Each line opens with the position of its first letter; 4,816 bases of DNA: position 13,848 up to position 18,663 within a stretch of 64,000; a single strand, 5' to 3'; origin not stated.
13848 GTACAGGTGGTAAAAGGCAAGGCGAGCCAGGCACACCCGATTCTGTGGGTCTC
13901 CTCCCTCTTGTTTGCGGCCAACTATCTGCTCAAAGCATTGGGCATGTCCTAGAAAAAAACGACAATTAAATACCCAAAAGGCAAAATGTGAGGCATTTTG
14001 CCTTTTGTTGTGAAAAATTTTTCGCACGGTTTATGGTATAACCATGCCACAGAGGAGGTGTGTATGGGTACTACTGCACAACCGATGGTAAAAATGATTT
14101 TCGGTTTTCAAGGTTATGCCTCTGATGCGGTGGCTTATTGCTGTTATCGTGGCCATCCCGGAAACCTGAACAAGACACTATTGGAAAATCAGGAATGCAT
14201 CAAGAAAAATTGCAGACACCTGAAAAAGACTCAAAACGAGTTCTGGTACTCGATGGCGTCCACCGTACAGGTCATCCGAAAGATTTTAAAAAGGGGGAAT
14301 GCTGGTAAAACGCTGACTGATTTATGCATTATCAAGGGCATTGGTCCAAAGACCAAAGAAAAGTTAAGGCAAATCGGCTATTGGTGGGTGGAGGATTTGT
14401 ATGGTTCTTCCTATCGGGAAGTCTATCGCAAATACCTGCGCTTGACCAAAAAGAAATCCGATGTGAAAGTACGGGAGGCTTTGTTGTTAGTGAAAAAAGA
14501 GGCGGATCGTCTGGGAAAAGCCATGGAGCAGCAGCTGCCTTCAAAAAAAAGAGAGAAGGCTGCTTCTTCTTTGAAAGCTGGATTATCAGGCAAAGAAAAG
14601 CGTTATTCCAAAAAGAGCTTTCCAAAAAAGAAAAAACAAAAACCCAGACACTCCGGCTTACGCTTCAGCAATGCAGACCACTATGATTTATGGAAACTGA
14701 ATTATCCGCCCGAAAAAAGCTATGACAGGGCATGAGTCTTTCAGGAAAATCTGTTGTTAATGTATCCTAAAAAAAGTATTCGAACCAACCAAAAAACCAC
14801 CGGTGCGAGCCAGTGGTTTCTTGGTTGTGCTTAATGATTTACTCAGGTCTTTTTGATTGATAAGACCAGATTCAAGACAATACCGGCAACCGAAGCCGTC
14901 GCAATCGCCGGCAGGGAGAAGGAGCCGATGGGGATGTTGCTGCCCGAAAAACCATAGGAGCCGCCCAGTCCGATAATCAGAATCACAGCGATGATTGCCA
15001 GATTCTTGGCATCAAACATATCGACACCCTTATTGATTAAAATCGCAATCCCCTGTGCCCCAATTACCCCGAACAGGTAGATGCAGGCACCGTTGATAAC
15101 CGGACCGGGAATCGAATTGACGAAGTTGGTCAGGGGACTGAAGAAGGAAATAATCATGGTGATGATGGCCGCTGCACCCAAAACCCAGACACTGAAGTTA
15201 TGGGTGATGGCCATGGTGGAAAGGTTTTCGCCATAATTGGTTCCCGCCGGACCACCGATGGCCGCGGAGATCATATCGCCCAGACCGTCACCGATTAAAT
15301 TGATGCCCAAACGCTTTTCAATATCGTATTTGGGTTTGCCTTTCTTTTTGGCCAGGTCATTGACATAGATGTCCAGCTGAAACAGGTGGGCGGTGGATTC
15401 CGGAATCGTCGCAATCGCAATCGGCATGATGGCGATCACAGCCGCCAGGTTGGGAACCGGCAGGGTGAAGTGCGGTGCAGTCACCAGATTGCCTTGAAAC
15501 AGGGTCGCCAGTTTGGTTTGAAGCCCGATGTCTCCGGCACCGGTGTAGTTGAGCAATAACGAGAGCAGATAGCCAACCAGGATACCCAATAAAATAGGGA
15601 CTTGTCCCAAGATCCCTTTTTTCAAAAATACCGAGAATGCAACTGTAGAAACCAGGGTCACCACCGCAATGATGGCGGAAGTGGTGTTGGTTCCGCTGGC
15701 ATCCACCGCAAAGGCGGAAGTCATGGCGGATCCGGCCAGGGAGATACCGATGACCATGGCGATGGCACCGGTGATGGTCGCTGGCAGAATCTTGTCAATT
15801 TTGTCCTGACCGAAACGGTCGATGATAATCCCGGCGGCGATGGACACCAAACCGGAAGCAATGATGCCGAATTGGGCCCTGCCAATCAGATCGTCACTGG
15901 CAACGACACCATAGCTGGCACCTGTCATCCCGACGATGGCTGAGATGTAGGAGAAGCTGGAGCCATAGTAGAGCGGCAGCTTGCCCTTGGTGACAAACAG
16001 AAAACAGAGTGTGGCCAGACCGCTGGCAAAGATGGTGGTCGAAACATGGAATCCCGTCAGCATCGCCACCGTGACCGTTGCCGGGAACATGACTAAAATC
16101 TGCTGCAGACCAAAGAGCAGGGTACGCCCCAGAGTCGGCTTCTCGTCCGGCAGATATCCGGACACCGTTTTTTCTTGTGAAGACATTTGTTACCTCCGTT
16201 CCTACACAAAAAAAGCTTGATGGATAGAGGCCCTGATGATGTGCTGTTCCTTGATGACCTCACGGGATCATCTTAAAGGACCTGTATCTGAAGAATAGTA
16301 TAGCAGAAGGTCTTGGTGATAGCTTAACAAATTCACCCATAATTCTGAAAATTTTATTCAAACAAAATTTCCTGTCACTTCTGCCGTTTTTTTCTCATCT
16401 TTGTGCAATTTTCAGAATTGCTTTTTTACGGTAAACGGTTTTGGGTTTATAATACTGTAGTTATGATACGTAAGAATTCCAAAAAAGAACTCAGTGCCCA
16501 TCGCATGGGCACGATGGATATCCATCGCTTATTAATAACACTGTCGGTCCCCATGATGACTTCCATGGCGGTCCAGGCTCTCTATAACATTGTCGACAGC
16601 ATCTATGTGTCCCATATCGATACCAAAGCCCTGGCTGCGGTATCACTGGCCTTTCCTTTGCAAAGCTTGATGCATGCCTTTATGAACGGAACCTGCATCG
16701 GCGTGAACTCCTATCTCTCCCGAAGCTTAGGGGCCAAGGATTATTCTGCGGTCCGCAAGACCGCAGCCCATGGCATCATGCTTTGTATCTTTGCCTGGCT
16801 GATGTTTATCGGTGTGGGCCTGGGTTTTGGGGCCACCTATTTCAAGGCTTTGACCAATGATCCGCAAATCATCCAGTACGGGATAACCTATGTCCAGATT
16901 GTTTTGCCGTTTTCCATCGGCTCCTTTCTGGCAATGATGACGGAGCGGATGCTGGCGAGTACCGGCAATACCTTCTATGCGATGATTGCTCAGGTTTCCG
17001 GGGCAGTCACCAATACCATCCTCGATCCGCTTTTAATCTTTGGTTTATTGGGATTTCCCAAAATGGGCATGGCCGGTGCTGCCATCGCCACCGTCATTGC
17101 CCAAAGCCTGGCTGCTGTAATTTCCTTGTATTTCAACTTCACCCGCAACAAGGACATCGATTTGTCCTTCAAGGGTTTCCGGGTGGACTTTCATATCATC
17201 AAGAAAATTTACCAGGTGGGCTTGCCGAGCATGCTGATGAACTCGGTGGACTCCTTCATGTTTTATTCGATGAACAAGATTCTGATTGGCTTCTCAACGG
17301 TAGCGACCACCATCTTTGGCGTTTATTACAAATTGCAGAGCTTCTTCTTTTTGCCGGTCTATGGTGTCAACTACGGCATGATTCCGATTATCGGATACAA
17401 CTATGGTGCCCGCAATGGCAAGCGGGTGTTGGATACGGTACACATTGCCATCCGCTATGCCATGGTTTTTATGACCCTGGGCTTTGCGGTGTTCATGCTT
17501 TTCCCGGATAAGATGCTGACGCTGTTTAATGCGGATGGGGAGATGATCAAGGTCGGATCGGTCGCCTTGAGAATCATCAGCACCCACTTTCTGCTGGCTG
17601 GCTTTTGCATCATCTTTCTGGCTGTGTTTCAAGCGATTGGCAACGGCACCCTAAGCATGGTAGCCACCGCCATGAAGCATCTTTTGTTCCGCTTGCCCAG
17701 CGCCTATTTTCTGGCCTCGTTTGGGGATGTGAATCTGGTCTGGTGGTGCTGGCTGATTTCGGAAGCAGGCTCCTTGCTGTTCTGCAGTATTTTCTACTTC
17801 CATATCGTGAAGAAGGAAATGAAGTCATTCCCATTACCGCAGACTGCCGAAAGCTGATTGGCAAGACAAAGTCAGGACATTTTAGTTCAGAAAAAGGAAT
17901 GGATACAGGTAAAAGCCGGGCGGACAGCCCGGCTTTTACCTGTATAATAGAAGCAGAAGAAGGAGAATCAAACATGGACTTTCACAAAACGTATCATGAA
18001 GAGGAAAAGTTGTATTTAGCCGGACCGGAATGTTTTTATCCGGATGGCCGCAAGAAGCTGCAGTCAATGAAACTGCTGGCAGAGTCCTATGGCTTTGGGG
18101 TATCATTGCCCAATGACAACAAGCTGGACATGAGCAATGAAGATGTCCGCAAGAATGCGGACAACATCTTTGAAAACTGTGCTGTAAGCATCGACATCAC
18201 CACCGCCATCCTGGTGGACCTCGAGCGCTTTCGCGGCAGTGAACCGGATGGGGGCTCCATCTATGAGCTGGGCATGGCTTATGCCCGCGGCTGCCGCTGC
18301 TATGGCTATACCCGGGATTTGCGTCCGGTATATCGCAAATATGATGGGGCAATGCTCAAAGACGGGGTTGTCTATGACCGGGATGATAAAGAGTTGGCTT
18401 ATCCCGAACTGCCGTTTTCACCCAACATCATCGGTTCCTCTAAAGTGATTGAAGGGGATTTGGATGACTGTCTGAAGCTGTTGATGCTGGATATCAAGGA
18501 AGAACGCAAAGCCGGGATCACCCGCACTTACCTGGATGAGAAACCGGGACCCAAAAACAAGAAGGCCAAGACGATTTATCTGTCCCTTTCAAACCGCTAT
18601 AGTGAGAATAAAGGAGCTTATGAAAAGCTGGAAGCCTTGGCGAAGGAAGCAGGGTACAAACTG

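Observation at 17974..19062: Single polypeptide with two tandem nucleoside 2-deoxyribosyltransferase-like domains, embedded in a nucleoside-salvage neighbourhood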

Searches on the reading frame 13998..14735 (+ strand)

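Call 7: search_protein_families(library=pfam, proteins=[window:13998-14735:+], max_evalue=0.001)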
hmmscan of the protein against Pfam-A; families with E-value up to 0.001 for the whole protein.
window:13998-14735:+ (245 aa): 1 family
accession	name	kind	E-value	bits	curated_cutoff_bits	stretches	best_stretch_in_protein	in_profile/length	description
PF11731.14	Cdd1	-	2.6e-05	24.8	25.5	1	105-168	4-67/86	Pathogenicity locus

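Call 64: search_protein_families(library=pfam, proteins=[window:13998-14735:+], max_evalue=0.001)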
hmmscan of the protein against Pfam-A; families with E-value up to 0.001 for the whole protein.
window:13998-14735:+ (245 aa): 1 family
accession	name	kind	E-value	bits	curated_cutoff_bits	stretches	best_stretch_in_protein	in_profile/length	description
PF11731.14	Cdd1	-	2.6e-05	24.8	25.5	1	105-168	4-67/86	Pathogenicity locus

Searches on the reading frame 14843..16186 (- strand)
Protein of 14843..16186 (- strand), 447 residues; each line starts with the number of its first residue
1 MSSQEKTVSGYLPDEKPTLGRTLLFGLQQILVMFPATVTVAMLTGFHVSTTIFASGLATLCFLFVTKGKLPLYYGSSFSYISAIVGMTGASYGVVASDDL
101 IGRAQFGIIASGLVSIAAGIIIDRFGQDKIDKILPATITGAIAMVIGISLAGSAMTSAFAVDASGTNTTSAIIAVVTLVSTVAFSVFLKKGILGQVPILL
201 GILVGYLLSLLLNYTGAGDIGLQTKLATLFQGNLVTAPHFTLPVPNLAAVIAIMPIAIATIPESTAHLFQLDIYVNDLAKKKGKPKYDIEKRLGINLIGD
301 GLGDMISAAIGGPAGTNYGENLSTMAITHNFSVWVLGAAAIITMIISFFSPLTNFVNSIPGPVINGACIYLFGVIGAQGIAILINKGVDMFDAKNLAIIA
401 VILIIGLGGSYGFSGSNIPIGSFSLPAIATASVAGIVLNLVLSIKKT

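Call 7: search_protein_families(library=pfam, proteins=[window:14843-16186:-], max_evalue=0.001)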
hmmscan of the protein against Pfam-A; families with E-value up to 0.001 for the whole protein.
window:14843-16186:- (447 aa): 1 family
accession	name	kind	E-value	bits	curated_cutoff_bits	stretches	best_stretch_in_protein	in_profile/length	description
PF00860.26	Xan_ur_permease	-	1.3e-65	222.1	27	1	21-413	2-387/389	Permease family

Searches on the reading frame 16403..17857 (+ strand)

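Call 7: search_protein_families(library=pfam, proteins=[window:16403-17857:+], max_evalue=0.001)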
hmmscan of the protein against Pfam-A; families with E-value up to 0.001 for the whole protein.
window:16403-17857:+ (484 aa): 1 family
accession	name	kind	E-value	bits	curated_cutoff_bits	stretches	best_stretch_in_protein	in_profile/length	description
PF01554.23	MatE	-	1.3e-42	145.7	24.9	2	50-210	1-161/161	MatE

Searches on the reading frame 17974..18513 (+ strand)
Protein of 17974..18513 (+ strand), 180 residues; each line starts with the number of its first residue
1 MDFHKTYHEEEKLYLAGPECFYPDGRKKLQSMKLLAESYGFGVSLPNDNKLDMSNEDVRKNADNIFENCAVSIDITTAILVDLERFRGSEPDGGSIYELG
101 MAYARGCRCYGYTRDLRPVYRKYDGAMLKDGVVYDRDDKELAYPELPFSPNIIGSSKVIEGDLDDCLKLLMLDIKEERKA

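Call 3: search_protein_families(library=pfam, proteins=[window:17974-18513:+], max_evalue=1)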
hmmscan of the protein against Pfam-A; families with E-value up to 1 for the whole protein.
window:17974-18513:+ (180 aa): 2 families
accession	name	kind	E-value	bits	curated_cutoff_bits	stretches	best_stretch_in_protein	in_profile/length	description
PF05014.21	Nuc_deoxyrib_tr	-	2.5e-18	66.8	28.8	1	13-125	1-104/117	Nucleoside 2-deoxyribosyltransferase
PF15891.11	Nuc_deoxyri_tr2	-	0.12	13.1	30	1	12-109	3-98/105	Nucleoside 2-deoxyribosyltransferase like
